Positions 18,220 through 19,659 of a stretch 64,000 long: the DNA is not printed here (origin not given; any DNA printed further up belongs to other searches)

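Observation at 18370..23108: Three-subunit flavoprotein / Fe-S / GltD-like reductase directly downstream of the deglycosidase cassette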

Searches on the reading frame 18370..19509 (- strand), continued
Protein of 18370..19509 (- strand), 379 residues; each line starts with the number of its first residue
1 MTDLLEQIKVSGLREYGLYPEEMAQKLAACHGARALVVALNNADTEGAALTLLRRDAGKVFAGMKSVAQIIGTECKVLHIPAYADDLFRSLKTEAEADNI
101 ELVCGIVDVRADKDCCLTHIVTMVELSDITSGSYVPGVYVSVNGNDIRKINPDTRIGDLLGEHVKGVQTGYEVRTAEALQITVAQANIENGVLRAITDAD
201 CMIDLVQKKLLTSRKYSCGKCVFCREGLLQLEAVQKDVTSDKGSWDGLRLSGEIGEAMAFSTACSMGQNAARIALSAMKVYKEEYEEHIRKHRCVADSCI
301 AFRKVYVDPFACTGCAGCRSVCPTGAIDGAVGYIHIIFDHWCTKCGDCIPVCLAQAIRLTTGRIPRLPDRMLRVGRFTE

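Call 62: find_encoding_contigs(protein=P0167, flank=10000, max_places=1)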
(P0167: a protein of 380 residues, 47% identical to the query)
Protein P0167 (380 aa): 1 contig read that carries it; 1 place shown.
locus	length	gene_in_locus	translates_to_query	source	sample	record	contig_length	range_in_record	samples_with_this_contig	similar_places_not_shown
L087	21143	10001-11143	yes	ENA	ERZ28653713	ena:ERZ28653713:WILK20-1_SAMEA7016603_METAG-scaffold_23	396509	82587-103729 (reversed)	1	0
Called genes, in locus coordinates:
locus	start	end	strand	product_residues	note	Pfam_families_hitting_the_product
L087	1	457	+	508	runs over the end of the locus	PF00005:ABC_tran, PF13304:AAA_21 (faint), PF00005:ABC_tran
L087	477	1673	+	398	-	-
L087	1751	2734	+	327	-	PF13407:Peripla_BP_4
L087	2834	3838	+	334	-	PF03358:FMN_red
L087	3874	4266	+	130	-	PF19906:CGDB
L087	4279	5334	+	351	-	PF01261:AP_endonuc_2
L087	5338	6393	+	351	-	PF01408:GFO_IDH_MocA, PF02629:CoA_binding (faint), PF22725:GFO_IDH_MocA_C3, PF02894:GFO_IDH_MocA_C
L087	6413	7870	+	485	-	PF00890:FAD_binding_2, PF01266:DAO, PF01946:Thi4 (weak), PF03486:HI0933_like (weak), PF12831:FAD_oxidored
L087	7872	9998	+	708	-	PF00111:Fer2, PF13510:Fer2_4, PF10588:NADH-G_4Fe-4S_3, PF12838:Fer4_7, PF22117:Fer4_Nqo3, PF14691:Fer4_20, PF07992:Pyr_redox_2, PF12831:FAD_oxidored, +10 more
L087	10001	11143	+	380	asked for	PF12838:Fer4_7 (faint), PF13484:Fer4_16 (faint), PF25160:LdpA_Fe-S-bd (faint), PF10589:NADH_4Fe-4S, PF00037:Fer4 (weak), PF13237:Fer4_10 (weak), PF14697:Fer4_21 (weak), PF13187:Fer4_9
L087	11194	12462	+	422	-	PF06813:Nodulin-like, PF07690:MFS_1, PF12832:MFS_1_like (faint), PF00083:Sugar_tr (weak), PF07690:MFS_1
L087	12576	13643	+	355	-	-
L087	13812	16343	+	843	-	PF00512:HisKA, PF02518:HATPase_c, PF00072:Response_reg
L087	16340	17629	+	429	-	PF01547:SBP_bac_1, PF13416:SBP_bac_8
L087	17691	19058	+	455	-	PF00583:Acetyltransf_1, PF13508:Acetyltransf_7 (weak)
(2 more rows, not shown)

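Call 63: find_encoding_contigs(protein=P0228, flank=10000, max_places=1)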
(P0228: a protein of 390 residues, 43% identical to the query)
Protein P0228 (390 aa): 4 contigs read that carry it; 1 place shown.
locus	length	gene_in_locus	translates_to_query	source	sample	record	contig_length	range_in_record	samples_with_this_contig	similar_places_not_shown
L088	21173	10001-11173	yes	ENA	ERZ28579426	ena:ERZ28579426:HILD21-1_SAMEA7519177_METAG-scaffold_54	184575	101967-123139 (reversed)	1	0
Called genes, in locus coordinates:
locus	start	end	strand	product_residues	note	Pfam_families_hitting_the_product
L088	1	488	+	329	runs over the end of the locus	PF03358:FMN_red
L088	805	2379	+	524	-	PF00496:SBP_bac_5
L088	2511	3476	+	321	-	PF19300:BPD_transp_1_N, PF00528:BPD_transp_1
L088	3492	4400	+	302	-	PF12911:OppC_N, PF00528:BPD_transp_1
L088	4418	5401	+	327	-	PF00005:ABC_tran, PF13304:AAA_21 (weak), PF08352:oligo_HPY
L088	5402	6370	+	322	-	PF00005:ABC_tran, PF08352:oligo_HPY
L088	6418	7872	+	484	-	PF00890:FAD_binding_2, PF01266:DAO, PF01946:Thi4 (faint), PF03486:HI0933_like, PF07992:Pyr_redox_2, PF12831:FAD_oxidored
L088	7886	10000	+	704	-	PF00111:Fer2, PF13510:Fer2_4, PF10588:NADH-G_4Fe-4S_3, PF12838:Fer4_7, PF22117:Fer4_Nqo3, PF14691:Fer4_20, PF07992:Pyr_redox_2, PF13450:NAD_binding_8, +9 more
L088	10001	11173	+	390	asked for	PF10589:NADH_4Fe-4S, PF00037:Fer4 (weak), PF12797:Fer4_2 (weak), PF12837:Fer4_6 (weak), PF13237:Fer4_10, PF12838:Fer4_7 (weak), PF13187:Fer4_9 (weak)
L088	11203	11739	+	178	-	-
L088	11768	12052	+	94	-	PF03992:ABM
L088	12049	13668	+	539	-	PF00135:COesterase, PF20434:BD-FAE, PF07859:Abhydrolase_3 (weak)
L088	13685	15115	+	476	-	PF00135:COesterase, PF20434:BD-FAE, PF07859:Abhydrolase_3 (faint), PF00135:COesterase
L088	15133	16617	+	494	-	PF07690:MFS_1, PF13347:MFS_2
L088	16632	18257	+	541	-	PF04616:Glyco_hydro_43, PF17851:GH43_C2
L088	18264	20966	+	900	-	PF17132:Glyco_hydro_106 (weak)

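Call 65: predict_structure(alignment_id=A1)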
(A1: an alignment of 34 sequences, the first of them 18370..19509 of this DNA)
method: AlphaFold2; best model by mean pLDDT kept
length: 379 residues; sequences in the alignment: 34
mean_pLDDT: 92.1   pTM: 0.84
mean pLDDT of the five models: 92.1, 91.8, 91.3, 90.7, 90.6
residues with pLDDT >= 90: 294; 70-90: 71; 50-70: 13; < 50: 1
segments of 3 or more residues with pLDDT < 50: none
pLDDT, mean of each block of 10 residues (from residue 1): 89 85 94 97 94 97 97 98 97 97 94 94 97 95 96 97 94 97 95 96 96 93 93 96 94 94 89 96 95 90 88 90 89 85 90 91 73 55
secondary structure, 60 per line:
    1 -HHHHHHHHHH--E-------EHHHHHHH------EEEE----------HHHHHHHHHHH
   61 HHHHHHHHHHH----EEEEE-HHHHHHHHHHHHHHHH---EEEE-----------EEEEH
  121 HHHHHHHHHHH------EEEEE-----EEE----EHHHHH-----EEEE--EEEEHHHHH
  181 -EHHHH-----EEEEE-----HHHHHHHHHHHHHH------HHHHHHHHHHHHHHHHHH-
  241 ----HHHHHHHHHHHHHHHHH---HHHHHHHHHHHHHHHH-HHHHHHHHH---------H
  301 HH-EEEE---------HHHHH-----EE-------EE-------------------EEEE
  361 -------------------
elements in order: H2-11 H23-29 E36-39 H50-71 E76-80 H82-97 E101-104 E116-119 H120-131 E138-142 E148-150 H156-160 E166-169 E172-175 H176-180 H183-186 E192-196 H202-215 H222-239 H245-261 H265-280 H282-290 E304-307 H317-321 E357-360

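Call 69: fold_search(model_id=the predicted structure, library=pdb)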
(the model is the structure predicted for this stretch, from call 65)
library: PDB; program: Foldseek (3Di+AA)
matches with E <= 10: 791; with E <= 0.001: 122
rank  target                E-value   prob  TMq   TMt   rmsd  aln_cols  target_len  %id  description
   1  9bp5_B                2.5e-22  1.00  0.78  0.53   4.2       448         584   22  Structure of electron bifurcating Nfn-ABC holoenzyme from Caldicellulosiruptor saccharolyticus (released 2025-03-05)
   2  8a5e_B                3.1e-22  1.00  0.75  0.65   4.9       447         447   19  Cryo-EM structure of the electron bifurcating Fe-Fe hydrogenase HydABC complex from Acetobacterium woodii in the reduc (released 2023-02-22)
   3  7q4w_B                2.0e-21  1.00  0.76  0.63   4.7       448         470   20  CryoEM structure of electron bifurcating Fe-Fe hydrogenase HydABC complex A. woodii in the oxidised state (released 2023-02-15)
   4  8oh5_B                2.5e-21  1.00  0.74  0.51   5.0       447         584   19  Cryo-EM structure of the electron bifurcating transhydrogenase StnABC complex from Sporomusa Ovata (state 2) (released 2023-09-13)
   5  9mqx_B                7.7e-21  1.00  0.66  0.43   6.9       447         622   21  Electron-bifurcating Tungstopyranopterin-containing aldehyde oxidoreductase with NADH (released 2025-07-16)
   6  7p92_B                1.2e-20  1.00  0.73  0.47   5.4       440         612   22  TmHydABC- T. maritima bifurcating hydrogenase with bridge domain up (released 2022-09-14)
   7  8a6t_B                1.4e-20  1.00  0.71  0.45   5.6       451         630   20  Cryo-EM structure of the electron bifurcating Fe-Fe hydrogenase HydABC complex from Thermoanaerobacter kivui in the re (released 2023-02-15)
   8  7q4v_B                3.0e-20  1.00  0.76  0.51   4.5       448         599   20  Electron bifurcating hydrogenase - HydABC from A. woodii (released 2023-02-22)
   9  7p8n_B                1.8e-19  1.00  0.66  0.43   8.8       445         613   22  TmHydABC- T. maritima hydrogenase with bridge closed (released 2022-09-14)
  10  9n5v_B                5.9e-19  1.00  0.73  0.49   5.1       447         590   20  Structure of the NAD(H)-bound Thermococcus sibiricus NfnABC complex (released 2025-05-07)
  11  9n5u_B                3.2e-18  1.00  0.75  0.51   4.6       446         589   19  Structure of the Thermococcus sibiricus NfnABC complex (released 2025-05-07)
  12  7p5h_B                1.7e-16  1.00  0.66  0.47   4.2       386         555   19  TmHydABC- D2 map (released 2022-09-14)
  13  7p8n_b                2.1e-16  1.00  0.66  0.46   4.3       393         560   20  TmHydABC- T. maritima hydrogenase with bridge closed (released 2022-09-14)
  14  9bov_B                3.2e-16  1.00  0.65  0.48   4.4       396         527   19  Structure of electron bifurcating Nfn-ABC complexed with NAD from Caldicellulosiruptor saccharolyticus (released 2025-03-05)
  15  7t2r_B                6.3e-15  1.00  0.66  0.60   4.2       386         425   20  Structure of electron bifurcating Ni-Fe hydrogenase complex HydABCSL in FMN-free apo state (released 2022-03-16)
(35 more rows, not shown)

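Call 76: search_protein_representatives(protein=window:18370-19509:-)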
Query: 379 residues. Proteins with E-value up to 0.001 (for the whole library): 2217; up to 1e-10: 601; up to 1e-30: 103. The best 150 are listed.
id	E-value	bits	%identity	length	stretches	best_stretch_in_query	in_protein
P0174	7.8e-107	374.0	49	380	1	12-378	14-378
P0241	5.6e-101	354.7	46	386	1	8-377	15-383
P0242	9.6e-92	324.3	41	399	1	5-378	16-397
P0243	3.7e-90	319.1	43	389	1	5-378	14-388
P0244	1.4e-89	317.2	41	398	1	7-377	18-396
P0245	1.0e-88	314.3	42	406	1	5-378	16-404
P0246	5.3e-88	312.0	44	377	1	33-378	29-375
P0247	8.8e-84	298.2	37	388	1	4-378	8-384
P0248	2.6e-80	286.7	54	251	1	136-377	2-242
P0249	1.2e-75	271.4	40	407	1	5-378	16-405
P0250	1.9e-75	270.8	37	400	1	3-378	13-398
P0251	3.0e-73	263.5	37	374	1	10-378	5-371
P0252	5.3e-73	262.7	39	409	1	9-378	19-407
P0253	2.1e-72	260.7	37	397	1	5-378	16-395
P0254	8.3e-71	255.4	35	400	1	3-378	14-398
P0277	7.7e-55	202.9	32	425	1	13-374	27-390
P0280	4.5e-54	200.4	32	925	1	13-374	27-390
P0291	1.0e-48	182.8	34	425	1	16-374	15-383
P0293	4.2e-48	180.8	33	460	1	36-374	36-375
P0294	5.9e-48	180.3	34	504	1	35-374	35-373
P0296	4.1e-46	174.2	32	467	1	38-374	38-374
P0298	3.0e-45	171.3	35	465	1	52-370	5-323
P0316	6.9e-36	140.5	32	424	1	11-359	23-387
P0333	4.2e-32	128.1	27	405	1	31-374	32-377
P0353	5.7e-30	121.1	30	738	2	180-315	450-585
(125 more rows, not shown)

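Call 77: search_protein_families(library=pfam, proteins=[P0280, P0294, P0293, P0296, P0298, P0277, P0291, P0333, P0316, P0353], max_evalue=0.0001)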
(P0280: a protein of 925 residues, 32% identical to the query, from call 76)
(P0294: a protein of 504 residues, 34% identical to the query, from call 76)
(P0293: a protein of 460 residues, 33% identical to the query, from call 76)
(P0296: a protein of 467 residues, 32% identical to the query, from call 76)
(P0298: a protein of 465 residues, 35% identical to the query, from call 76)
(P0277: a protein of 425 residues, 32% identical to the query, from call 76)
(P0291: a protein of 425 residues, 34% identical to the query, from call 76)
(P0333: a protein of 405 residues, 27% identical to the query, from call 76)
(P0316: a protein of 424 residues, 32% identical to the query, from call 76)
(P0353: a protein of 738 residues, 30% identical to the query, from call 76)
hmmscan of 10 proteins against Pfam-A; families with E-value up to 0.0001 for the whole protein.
P0280 (925 aa): 13 families
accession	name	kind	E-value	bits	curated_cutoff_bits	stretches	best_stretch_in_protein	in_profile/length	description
PF00890.30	FAD_binding_2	-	1.1e-50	173.5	20.4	1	449-896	1-407/414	FAD binding domain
PF10589.14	NADH_4Fe-4S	-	1.2e-19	70.4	23.5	1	226-304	7-85/85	NADH-ubiquinone oxidoreductase-F iron-sulfur binding region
PF12831.13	FAD_oxidored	-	3.8e-14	53.2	27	1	449-638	1-145/416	FAD dependent oxidoreductase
PF03486.20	HI0933_like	-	1.4e-09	38.2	50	1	449-866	2-199/244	HI0933-like protein Rossmann domain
PF13237.11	Fer4_10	-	8.1e-09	35.7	25.5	1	321-369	2-53/53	4Fe-4S dicluster domain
PF00037.32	Fer4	-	2e-08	34.1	21.1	2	352-373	2-23/24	4Fe-4S binding domain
PF13187.11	Fer4_9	-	7.8e-08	32.7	27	1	327-373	1-52/52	4Fe-4S dicluster domain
PF07992.20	Pyr_redox_2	-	8.9e-07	29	26.1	1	449-641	2-111/291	Pyridine nucleotide-disulphide oxidoreductase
PF12838.12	Fer4_7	-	9.1e-07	29.7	27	1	327-372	1-52/52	4Fe-4S dicluster domain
PF01946.23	Thi4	-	1.1e-06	28.5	26.2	1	442-489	12-60/235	Thi4 family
PF13484.11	Fer4_16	-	1.7e-06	29.1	30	0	358-403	2-45/66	4Fe-4S double cluster binding domain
PF12837.12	Fer4_6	-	2.8e-05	24.3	25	0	321-342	2-23/24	4Fe-4S binding domain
PF13738.12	Pyr_redox_3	-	5.2e-05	23.1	30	0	451-481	1-32/305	Pyridine nucleotide-disulphide oxidoreductase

P0294 (504 aa): 3 families
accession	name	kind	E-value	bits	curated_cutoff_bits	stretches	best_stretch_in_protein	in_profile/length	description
PF10589.14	NADH_4Fe-4S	-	5.2e-21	74.8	23.5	1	208-287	6-85/85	NADH-ubiquinone oxidoreductase-F iron-sulfur binding region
PF13237.11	Fer4_10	-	1.8e-06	28.2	25.5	1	304-351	2-52/53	4Fe-4S dicluster domain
PF12838.12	Fer4_7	-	4.8e-05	24.2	27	1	311-355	2-52/52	4Fe-4S dicluster domain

P0293 (460 aa): 9 families
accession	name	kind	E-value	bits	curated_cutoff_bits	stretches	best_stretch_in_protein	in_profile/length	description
PF10589.14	NADH_4Fe-4S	-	7.3e-18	64.7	23.5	1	216-289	12-85/85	NADH-ubiquinone oxidoreductase-F iron-sulfur binding region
PF00037.32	Fer4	-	1.4e-10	40.9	21.1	1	306-329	1-24/24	4Fe-4S binding domain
PF12838.12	Fer4_7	-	3.1e-09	37.6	27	1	312-357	1-52/52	4Fe-4S dicluster domain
PF13237.11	Fer4_10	-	9.7e-09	35.5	25.5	1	306-353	2-52/53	4Fe-4S dicluster domain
PF13187.11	Fer4_9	-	3.5e-08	33.8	27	1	312-358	1-52/52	4Fe-4S dicluster domain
PF12797.12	Fer4_2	-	1.2e-07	31.6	24.5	1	306-324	3-21/22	4Fe-4S binding domain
PF14697.11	Fer4_21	-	9.9e-07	29.2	35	1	308-354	3-52/59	4Fe-4S dicluster domain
PF12837.12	Fer4_6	-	3.5e-06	27.1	25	0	306-327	2-23/24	4Fe-4S binding domain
PF13484.11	Fer4_16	-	6.6e-05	24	30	0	312-332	1-21/66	4Fe-4S double cluster binding domain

P0296 (467 aa): 6 families
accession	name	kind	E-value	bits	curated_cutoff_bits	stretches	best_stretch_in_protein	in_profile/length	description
PF10589.14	NADH_4Fe-4S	-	5.2e-19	68.3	23.5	1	206-289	2-85/85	NADH-ubiquinone oxidoreductase-F iron-sulfur binding region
PF13237.11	Fer4_10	-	3.2e-08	33.8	25.5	1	307-353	3-52/53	4Fe-4S dicluster domain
PF12838.12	Fer4_7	-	1.6e-06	28.9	27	1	312-356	1-51/52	4Fe-4S dicluster domain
PF13187.11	Fer4_9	-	1.2e-05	25.7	27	1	312-358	1-52/52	4Fe-4S dicluster domain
PF14697.11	Fer4_21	-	1.3e-05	25.6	35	0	337-361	2-26/59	4Fe-4S dicluster domain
PF12797.12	Fer4_2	-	2.9e-05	24.2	24.5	0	306-325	3-22/22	4Fe-4S binding domain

P0298 (465 aa): 10 families
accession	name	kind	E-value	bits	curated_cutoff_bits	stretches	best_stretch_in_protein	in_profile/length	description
PF10589.14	NADH_4Fe-4S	-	1.7e-21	76.3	23.5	1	163-241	7-85/85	NADH-ubiquinone oxidoreductase-F iron-sulfur binding region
PF01946.23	Thi4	-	3.6e-08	33.4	26.2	1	381-428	12-60/235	Thi4 family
PF12831.13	FAD_oxidored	-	5.4e-08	33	27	1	388-441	1-54/416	FAD dependent oxidoreductase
PF00037.32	Fer4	-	5.5e-07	29.6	21.1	1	289-311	2-24/24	4Fe-4S binding domain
PF00890.30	FAD_binding_2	-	1.7e-06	27.9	20.4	1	388-430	1-43/414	FAD binding domain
PF13237.11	Fer4_10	-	4.3e-06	27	25.5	1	259-305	3-52/53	4Fe-4S dicluster domain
PF12838.12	Fer4_7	-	8e-06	26.7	27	1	265-309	2-52/52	4Fe-4S dicluster domain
PF12837.12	Fer4_6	-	3.6e-05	23.9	25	0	259-280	3-24/24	4Fe-4S binding domain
PF13187.11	Fer4_9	-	5e-05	23.7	27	1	265-310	2-52/52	4Fe-4S dicluster domain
PF12797.12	Fer4_2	-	8.5e-05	22.7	24.5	0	257-277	2-22/22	4Fe-4S binding domain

P0277 (425 aa): 10 families
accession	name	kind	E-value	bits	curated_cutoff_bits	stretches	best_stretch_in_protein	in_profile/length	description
PF10589.14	NADH_4Fe-4S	-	2.1e-17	63.2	23.5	1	223-304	4-85/85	NADH-ubiquinone oxidoreductase-F iron-sulfur binding region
PF00037.32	Fer4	-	1.1e-10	41.3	21.1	2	322-344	2-24/24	4Fe-4S binding domain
PF13237.11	Fer4_10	-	2.7e-10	40.5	25.5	2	322-369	3-53/53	4Fe-4S dicluster domain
PF12838.12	Fer4_7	-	9.7e-09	36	27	1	328-372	2-52/52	4Fe-4S dicluster domain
PF12837.12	Fer4_6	-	1.1e-07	31.8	25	1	321-343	2-24/24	4Fe-4S binding domain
PF13187.11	Fer4_9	-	2e-07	31.3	27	1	328-372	2-51/52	4Fe-4S dicluster domain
PF12797.12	Fer4_2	-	3.2e-07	30.3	24.5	0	321-340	3-22/22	4Fe-4S binding domain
PF13484.11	Fer4_16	-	3.5e-07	31.3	30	0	358-376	2-20/66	4Fe-4S double cluster binding domain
PF14697.11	Fer4_21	-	1.5e-06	28.7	35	1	323-372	3-56/59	4Fe-4S dicluster domain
PF12800.12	Fer4_4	-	3e-06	27.5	24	0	325-340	1-16/17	4Fe-4S binding domain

P0291 (425 aa): 7 families
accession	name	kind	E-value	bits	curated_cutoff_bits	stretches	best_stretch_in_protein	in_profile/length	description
PF10589.14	NADH_4Fe-4S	-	7.3e-20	71.1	23.5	1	222-297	10-85/85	NADH-ubiquinone oxidoreductase-F iron-sulfur binding region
PF13237.11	Fer4_10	-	1.7e-08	34.7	25.5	1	314-362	2-53/53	4Fe-4S dicluster domain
PF12838.12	Fer4_7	-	2.7e-08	34.6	27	1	320-365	1-52/52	4Fe-4S dicluster domain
PF00037.32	Fer4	-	3e-07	30.4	21.1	1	350-366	7-23/24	4Fe-4S binding domain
PF13484.11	Fer4_16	-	3.3e-07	31.4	30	1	351-380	2-31/66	4Fe-4S double cluster binding domain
PF13187.11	Fer4_9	-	5.3e-06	26.8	27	1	320-366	1-52/52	4Fe-4S dicluster domain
PF12837.12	Fer4_6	-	4.9e-05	23.5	25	0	314-336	2-24/24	4Fe-4S binding domain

P0333 (405 aa): 7 families
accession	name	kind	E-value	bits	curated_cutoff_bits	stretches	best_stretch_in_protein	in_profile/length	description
PF10589.14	NADH_4Fe-4S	-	1.1e-16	60.9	23.5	1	216-291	10-85/85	NADH-ubiquinone oxidoreductase-F iron-sulfur binding region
PF00037.32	Fer4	-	1.5e-07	31.4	21.1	1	308-331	1-24/24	4Fe-4S binding domain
PF13237.11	Fer4_10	-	1.6e-07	31.6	25.5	1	309-356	3-53/53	4Fe-4S dicluster domain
PF12838.12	Fer4_7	-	3.6e-07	31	27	1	314-358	1-51/52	4Fe-4S dicluster domain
PF13187.11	Fer4_9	-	5.1e-07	30.1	27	1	315-359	2-51/52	4Fe-4S dicluster domain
PF14697.11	Fer4_21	-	8.8e-07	29.4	35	1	310-360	3-57/59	4Fe-4S dicluster domain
PF13484.11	Fer4_16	-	4.2e-05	24.7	30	0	345-373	2-30/66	4Fe-4S double cluster binding domain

P0316 (424 aa): 8 families
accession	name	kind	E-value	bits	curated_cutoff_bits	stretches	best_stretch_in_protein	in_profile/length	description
PF10589.14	NADH_4Fe-4S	-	3.4e-19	68.9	23.5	1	233-316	2-85/85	NADH-ubiquinone oxidoreductase-F iron-sulfur binding region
PF00037.32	Fer4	-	5.6e-10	39.1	21.1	2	364-386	2-24/24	4Fe-4S binding domain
PF13237.11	Fer4_10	-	2.3e-08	34.3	25.5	1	336-381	5-53/53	4Fe-4S dicluster domain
PF12837.12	Fer4_6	-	1.1e-07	31.9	25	0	369-385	8-24/24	4Fe-4S binding domain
PF13187.11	Fer4_9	-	2.9e-07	30.8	27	1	340-385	2-52/52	4Fe-4S dicluster domain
PF13484.11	Fer4_16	-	6.3e-07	30.5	30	0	370-388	2-20/66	4Fe-4S double cluster binding domain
PF12838.12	Fer4_7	-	1.2e-05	26.1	27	1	340-383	2-51/52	4Fe-4S dicluster domain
PF14697.11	Fer4_21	-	7.1e-05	23.3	35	1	335-385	3-57/59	4Fe-4S dicluster domain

P0353 (738 aa): 3 families
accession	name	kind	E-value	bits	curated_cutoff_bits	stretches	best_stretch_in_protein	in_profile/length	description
PF10589.14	NADH_4Fe-4S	-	6.1e-57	189.9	23.5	2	474-558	1-85/85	NADH-ubiquinone oxidoreductase-F iron-sulfur binding region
PF01512.22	Complex1_51K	-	9.6e-42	142.8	31.2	1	191-363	1-149/150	Nuo51 FMN-binding domain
PF01257.25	2Fe-2S_thioredx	-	1.8e-09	38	24.8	1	34-113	62-143/145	Thioredoxin-like [2Fe-2S] ferredoxin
